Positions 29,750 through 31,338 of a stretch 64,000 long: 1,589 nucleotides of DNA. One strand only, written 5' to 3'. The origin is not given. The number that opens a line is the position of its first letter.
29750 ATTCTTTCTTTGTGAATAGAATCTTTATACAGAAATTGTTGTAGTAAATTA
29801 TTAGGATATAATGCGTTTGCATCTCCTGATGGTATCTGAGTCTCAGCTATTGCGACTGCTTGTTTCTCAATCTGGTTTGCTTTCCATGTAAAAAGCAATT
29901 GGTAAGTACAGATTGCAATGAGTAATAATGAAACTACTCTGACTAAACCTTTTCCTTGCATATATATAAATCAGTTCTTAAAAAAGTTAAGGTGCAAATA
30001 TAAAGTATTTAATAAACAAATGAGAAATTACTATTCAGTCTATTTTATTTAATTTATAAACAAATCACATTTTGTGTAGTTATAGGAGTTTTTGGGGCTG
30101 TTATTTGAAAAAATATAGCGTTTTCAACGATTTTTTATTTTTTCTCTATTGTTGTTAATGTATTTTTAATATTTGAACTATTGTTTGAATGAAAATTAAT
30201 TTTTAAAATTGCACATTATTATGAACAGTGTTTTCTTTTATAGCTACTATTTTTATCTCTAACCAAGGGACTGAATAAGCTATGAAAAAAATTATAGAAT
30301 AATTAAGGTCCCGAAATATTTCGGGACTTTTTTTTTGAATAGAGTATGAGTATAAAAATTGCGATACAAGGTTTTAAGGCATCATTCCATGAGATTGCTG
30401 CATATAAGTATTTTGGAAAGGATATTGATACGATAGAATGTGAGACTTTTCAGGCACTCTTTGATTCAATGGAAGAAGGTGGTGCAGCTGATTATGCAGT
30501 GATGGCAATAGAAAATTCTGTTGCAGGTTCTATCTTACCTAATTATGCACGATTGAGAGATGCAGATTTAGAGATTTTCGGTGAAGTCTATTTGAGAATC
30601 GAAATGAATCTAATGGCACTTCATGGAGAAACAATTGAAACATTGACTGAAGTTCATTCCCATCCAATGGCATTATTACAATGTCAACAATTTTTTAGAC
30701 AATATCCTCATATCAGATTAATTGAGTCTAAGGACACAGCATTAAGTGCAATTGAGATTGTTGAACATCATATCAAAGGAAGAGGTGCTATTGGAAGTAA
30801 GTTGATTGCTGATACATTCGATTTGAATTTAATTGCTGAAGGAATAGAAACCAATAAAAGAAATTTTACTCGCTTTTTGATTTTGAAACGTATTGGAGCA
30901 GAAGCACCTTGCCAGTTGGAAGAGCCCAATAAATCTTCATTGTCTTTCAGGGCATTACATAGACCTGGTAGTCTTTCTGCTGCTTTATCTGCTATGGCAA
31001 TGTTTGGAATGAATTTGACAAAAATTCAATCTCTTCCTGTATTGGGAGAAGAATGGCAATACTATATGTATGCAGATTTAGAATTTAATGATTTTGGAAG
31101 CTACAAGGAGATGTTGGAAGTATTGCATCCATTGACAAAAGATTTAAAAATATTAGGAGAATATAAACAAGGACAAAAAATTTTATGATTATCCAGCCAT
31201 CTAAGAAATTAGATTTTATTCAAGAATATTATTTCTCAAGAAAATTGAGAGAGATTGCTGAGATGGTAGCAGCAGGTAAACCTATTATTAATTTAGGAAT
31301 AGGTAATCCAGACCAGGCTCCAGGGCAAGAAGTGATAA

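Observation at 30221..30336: Phe/Tyr-rich leader peptide plus terminator: a candidate attenuator for the Bacteroidota aromatic amino-acid operon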

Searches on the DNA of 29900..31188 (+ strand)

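Call 3: search_rna_families(source=window, start=29900, end=30450, threshold=evalue, max_evalue=10, show_alignments=3)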
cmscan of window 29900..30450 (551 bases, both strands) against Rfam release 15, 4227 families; matches with E-value up to 10: 16.
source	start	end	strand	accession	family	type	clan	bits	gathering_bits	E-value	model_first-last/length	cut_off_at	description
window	30217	30336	+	RF01859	Phe_leader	Cis-reg; leader;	-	31.7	55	0.0021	1-125/125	no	Phenylalanine leader peptide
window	30224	30343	+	RF00121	MicC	Gene; sRNA;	-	28.1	90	0.045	1-123/123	no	MicC RNA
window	30291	30343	+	RF02362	Yfr10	Gene; sRNA;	-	26.6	43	0.085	1-78/78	no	Cyanobacterial functional RNA 10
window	30293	30426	-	RF01774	rpsL_ricks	Cis-reg; leader;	-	22.1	60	4.7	1-131/131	no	Rickettsia rpsL leader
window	30260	30340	+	RF02075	STnc230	Gene; sRNA;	-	21.6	50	1.1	1-83/83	no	Enterobacterial sRNA STnc230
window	30278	30340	+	RF02612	BSR1350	Gene; sRNA;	-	21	216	0.2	1-176/176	no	Brucella sRNA 1350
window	30331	30375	+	RF02580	tsr31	Gene; sRNA;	-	18.9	50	2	1-70/70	no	S. aureus tsr31 small RNA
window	30278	30336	+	RF01770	rimP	Cis-reg; leader;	-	16.8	47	4.5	1-102/102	no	Gammaprotebacteria rimP leader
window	30292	30334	+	RF02399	NsiR1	Gene; sRNA;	-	16.3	39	1.4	1-60/60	no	Nitrogen stress-induced RNA 1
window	30285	30352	-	RF01770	rimP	Cis-reg; leader;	-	16.3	47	5.9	1-102/102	no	Gammaprotebacteria rimP leader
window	30232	30336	+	RF04338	Plastid-psbJ-2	Cis-reg;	CL00152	16.2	65.6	1.5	1-144/144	no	Plastid-psbJ-2 3UTR RNA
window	30222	30332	+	RF00113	SIB_RNA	Gene; antitoxin;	-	16.1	56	1.5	1-147/147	no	Short Intergenic Abundant RNA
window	30199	30272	+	RF00652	MIR478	Gene; miRNA;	-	15.9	50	8.8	1-91/91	no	MIR478 microRNA precursor family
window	30235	30336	+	RF00506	Thr_leader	Cis-reg; leader;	-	14.6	55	5.1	1-118/118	no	Threonine operon leader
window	30245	30334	+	RF01487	rliI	Gene; sRNA;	-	12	45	1.4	1-239/239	no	Listeria sRNA rliI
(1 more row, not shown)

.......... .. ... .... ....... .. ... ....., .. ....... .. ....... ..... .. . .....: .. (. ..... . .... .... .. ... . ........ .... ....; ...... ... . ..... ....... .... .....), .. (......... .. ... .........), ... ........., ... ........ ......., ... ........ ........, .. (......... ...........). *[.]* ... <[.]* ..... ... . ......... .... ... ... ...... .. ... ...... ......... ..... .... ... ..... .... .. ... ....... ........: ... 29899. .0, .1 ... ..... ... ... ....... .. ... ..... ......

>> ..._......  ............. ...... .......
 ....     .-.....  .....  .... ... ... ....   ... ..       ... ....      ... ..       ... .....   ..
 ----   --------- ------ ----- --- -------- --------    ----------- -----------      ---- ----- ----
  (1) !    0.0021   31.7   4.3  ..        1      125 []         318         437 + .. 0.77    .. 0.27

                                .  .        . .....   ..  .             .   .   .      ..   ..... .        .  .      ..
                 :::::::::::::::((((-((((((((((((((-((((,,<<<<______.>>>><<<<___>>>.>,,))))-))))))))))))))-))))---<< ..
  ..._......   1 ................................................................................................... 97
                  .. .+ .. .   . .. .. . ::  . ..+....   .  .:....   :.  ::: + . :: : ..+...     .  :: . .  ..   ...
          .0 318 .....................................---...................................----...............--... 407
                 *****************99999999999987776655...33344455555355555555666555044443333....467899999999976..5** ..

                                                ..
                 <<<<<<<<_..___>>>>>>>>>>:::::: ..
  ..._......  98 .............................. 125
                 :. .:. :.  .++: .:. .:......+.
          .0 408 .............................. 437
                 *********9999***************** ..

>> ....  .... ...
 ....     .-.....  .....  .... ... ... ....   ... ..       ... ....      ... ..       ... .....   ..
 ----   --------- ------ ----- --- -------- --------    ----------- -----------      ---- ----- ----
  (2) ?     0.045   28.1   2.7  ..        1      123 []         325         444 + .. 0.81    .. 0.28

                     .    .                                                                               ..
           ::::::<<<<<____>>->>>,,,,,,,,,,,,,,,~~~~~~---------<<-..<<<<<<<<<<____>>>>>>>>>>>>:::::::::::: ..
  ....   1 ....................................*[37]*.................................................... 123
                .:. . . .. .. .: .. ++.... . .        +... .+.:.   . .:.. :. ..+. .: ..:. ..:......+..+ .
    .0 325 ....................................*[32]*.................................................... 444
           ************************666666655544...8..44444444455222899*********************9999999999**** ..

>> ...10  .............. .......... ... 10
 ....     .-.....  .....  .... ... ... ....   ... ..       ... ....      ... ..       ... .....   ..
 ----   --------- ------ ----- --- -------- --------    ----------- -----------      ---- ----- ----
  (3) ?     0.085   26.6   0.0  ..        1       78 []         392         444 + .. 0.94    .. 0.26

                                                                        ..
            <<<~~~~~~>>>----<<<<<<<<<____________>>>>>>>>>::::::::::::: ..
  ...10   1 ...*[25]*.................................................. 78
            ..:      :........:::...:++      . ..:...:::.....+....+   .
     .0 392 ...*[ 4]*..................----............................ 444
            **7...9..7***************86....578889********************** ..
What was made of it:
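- On Rfam RF01859 Phe_leader: 31.7 bits, E = 0.002 (call 3).
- The best Rfam match is Phe_leader RF01859 (31.7 bits, E = 0.002; call 3).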

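Call 52: build_rna_model(alignment_id=A3, structure=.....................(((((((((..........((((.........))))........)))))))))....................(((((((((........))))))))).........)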
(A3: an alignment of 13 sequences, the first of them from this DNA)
Model R1 built from alignment A3 (13 sequences, 129 columns); structure: as given.
model positions 120; base pairs 22; branch points 1; effective number of sequences 2.14; information 0.59 bits per position. Calibrated on 0.2 Mb of random sequence (short: E-values are rough).
structure used (alignment columns):
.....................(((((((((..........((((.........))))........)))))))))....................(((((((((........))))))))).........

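Call 53: search_with_rna_model(model_id=R1, sources=[window, L001, L002, L003, L004, L005, L006, L007, L008, L009, L010, L011, L012, L013, L014, L015, L016, L017, L018, L019, L020, L021, L022, L023, L024, L025, L026, L027, L028, L029, L030, L031, L032, L033, L034, L035, L036, L037, L038, L039, L040, L041, L042, L043, L044, L045, L046, L047, L048, L049, L050, L051, L052, L053, L054, L055, L056, L057, L058, L059, L060, L061, L062, L063, L064, L065, L066, L067, L068, L069, L070, L071, L072, L073, L074, L075, L076, L077, L078, L079, L080, L081, L082, L083, L084, L085, L086, L087, L088, L089, L091, L092, L093, L094, L095, L096, L097, L098, L099, L100], max_evalue=1)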
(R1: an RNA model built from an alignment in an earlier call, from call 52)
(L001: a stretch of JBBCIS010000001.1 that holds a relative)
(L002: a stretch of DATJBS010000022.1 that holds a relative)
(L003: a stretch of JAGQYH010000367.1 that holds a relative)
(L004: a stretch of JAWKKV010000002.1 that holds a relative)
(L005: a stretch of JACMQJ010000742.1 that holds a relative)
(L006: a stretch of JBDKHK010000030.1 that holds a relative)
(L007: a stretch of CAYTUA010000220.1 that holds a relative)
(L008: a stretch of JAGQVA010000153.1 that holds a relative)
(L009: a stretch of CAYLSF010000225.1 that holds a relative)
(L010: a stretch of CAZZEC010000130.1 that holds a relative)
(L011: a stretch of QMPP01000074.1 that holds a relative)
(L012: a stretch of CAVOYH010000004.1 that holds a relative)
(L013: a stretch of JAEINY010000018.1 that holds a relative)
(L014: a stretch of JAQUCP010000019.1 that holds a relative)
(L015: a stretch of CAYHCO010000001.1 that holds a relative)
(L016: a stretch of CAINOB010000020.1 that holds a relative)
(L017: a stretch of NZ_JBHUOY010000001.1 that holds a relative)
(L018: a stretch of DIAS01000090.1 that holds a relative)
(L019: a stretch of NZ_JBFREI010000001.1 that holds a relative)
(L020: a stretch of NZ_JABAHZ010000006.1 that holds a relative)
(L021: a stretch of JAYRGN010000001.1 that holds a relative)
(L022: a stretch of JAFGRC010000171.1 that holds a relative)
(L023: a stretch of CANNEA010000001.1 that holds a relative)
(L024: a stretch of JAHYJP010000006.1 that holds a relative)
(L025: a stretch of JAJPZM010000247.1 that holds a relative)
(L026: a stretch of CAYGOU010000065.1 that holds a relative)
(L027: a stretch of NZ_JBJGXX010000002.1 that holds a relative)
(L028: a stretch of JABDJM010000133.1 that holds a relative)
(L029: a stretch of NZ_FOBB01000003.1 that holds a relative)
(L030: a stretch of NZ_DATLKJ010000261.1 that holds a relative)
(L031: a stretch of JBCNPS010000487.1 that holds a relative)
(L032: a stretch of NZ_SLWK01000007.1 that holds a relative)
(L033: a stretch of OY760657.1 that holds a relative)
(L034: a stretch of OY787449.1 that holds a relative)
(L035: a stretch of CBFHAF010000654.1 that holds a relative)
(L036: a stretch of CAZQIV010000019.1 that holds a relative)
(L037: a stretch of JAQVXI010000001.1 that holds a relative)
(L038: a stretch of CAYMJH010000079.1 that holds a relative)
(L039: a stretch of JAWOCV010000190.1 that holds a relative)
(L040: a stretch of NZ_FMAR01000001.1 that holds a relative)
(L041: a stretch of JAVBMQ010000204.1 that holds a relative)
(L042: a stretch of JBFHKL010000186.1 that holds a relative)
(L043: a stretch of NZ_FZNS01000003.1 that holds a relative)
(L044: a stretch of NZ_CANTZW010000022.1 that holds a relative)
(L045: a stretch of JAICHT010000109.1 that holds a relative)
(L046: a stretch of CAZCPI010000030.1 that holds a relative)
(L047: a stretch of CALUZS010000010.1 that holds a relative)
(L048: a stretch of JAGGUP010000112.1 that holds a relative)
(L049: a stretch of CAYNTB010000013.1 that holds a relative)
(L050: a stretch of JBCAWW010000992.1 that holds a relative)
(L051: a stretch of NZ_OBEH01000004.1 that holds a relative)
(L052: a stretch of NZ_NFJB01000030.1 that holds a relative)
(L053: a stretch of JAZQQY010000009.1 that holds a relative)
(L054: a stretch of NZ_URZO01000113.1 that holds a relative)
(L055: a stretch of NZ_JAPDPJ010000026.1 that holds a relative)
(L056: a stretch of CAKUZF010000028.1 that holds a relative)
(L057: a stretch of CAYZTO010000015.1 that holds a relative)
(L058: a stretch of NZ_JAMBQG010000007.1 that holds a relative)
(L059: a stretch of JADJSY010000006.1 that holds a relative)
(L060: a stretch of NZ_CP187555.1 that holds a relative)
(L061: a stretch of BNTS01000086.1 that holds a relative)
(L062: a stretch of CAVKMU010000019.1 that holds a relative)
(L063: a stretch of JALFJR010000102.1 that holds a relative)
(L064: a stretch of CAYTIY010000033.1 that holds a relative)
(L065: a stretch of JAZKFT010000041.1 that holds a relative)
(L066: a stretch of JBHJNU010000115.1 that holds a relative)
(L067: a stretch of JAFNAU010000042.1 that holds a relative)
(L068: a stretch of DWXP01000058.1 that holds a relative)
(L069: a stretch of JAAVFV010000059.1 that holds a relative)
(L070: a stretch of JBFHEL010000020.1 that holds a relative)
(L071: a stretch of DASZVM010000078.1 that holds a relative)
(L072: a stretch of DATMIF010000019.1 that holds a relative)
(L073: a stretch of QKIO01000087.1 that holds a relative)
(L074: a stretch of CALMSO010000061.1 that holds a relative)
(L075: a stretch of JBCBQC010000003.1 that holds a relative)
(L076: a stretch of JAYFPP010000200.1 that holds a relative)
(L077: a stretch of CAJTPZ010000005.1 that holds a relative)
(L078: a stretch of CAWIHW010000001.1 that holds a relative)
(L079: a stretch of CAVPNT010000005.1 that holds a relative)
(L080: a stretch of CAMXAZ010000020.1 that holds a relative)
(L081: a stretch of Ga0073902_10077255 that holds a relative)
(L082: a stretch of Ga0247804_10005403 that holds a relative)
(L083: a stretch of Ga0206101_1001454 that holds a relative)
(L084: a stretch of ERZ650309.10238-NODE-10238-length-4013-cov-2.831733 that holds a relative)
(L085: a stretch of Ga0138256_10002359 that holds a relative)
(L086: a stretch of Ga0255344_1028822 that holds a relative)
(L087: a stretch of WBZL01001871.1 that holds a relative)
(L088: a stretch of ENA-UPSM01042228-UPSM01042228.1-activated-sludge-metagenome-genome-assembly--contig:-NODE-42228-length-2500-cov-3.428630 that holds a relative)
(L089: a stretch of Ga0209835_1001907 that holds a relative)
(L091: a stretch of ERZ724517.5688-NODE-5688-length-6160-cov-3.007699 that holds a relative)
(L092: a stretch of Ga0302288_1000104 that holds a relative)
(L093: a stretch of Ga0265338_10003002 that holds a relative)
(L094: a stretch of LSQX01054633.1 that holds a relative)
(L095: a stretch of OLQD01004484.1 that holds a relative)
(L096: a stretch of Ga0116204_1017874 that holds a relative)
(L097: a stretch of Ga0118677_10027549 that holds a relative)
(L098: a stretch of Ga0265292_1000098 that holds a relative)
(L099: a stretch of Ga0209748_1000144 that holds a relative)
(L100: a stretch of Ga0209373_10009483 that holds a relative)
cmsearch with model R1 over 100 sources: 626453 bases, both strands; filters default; matches with E-value up to 1: 68.
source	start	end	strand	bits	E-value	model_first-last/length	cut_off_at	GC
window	30218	30339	+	124.7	5.3e-19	1-120/120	no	0.27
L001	2879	2995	+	123.3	9.4e-19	1-120/120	no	0.31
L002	2880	2995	+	116.8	1.5e-17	1-120/120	no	0.28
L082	1334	1454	+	71.7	2.3e-09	1-120/120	no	0.29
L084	1326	1446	+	70.6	3.6e-09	1-120/120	no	0.31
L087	1349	1467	+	67.4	1.4e-08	1-120/120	no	0.29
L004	2858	2979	+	66.1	2.4e-08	1-120/120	no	0.29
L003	177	297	+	64.4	4.9e-08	1-120/120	no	0.28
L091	1358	1477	+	63.4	7.3e-08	1-120/120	no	0.33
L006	2858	2977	+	63.1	8.5e-08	1-120/120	no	0.34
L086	652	767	+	57.3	9.6e-07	1-120/120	no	0.34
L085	1350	1466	+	56.8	1.2e-06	1-120/120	no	0.26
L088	1365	1480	+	55.7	1.9e-06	1-120/120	no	0.34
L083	1373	1485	+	51.5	1.1e-05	1-120/120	no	0.28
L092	2482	2615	+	49.8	2.2e-05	1-120/120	no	0.29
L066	2805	2935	+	48.2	4.2e-05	1-120/120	no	0.33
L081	484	601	+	46.3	9.4e-05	1-120/120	no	0.25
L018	2837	2955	+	45.3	0.00014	1-120/120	no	0.36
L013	2843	2963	+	43.6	0.0003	1-120/120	no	0.29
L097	1329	1454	+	43.4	0.00031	1-120/120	no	0.34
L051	2869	3000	+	42.3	0.00051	1-120/120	no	0.31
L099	1329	1453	+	40.9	0.00089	1-120/120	no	0.33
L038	2820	2949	+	40.6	0.001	1-120/120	no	0.32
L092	2572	2652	-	38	0.003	1-120/120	no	0.27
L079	2869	2996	+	37.8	0.0034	1-120/120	no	0.33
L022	2757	2835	+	36.5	0.0056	1-120/120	no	0.28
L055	1266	1403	+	35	0.011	1-120/120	no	0.29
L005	2868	2970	+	35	0.011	1-120/120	no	0.25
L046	2855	2986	+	34.8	0.011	1-120/120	no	0.3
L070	2840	2978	+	34.8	0.012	1-120/120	no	0.27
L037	2841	2978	+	34.3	0.014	1-120/120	no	0.33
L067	2826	2974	+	33.9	0.017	1-120/120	no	0.3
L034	2839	2971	+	33.3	0.022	1-120/120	no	0.28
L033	2840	2977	+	33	0.025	1-120/120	no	0.28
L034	2698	2830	+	32.5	0.031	1-120/120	no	0.26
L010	965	1105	+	32.2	0.034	1-120/120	no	0.31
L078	2878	2997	+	31.8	0.041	1-120/120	no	0.3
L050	1628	1750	+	31.6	0.045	1-120/120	no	0.32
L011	617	759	+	31.4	0.049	1-120/120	no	0.3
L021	2849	2972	+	30.7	0.065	1-120/120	no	0.35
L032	2756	2922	+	30.6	0.067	1-120/120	no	0.35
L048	2871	2977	+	30.3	0.076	1-120/120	no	0.26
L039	2841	2972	+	30.3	0.076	1-120/120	no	0.36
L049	2869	2994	+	30.3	0.077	1-120/120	no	0.3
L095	68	206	+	30.2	0.08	1-120/120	no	0.37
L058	2849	2986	+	30.1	0.084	1-120/120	no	0.31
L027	2670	2790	+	29.9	0.089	1-120/120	no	0.35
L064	2851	2984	+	28.9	0.14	1-120/120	no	0.35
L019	2666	2786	+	28.3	0.18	1-120/120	no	0.35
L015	2847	2979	+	27.9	0.21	1-120/120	no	0.34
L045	2867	2997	+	27.6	0.23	1-120/120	no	0.36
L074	2623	2752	+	27.5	0.25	1-120/120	no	0.39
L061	1651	1812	+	27.4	0.26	1-120/120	no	0.32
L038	2908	3014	-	26.8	0.33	1-120/120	no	0.33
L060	2809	2960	+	26.7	0.34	1-120/120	no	0.32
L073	533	671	+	26.6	0.36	1-120/120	no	0.32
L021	2692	2817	+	26.4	0.39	1-120/120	no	0.33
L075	2651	2782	+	26.3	0.41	1-120/120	no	0.35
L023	2836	2973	+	26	0.46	1-120/120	no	0.33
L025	5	129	+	25.6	0.54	16-120/120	no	0.33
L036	2855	2996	+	25.5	0.57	1-120/120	no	0.33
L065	2760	2901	+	25.3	0.62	1-120/120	no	0.33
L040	2661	2775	+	25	0.7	1-120/120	no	0.33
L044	2818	2968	+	24.9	0.73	1-120/120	no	0.28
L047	2895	2972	+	24.8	0.75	1-120/120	no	0.31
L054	2799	2951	+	24.7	0.8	1-120/120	no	0.33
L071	2859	3001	+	24.5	0.86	1-120/120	no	0.35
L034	964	1050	+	24.5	0.87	1-120/120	no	0.32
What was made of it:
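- On Bacteroidota pheA F/Y leader (as annotated in F. psychrophilum; not an Rfam family): Model R1, built from the window's clade, hits Flavobacteriaceae leaders L066 (E = 4e-5) and L051 (E = 5e-4) at the expected position (call 53).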
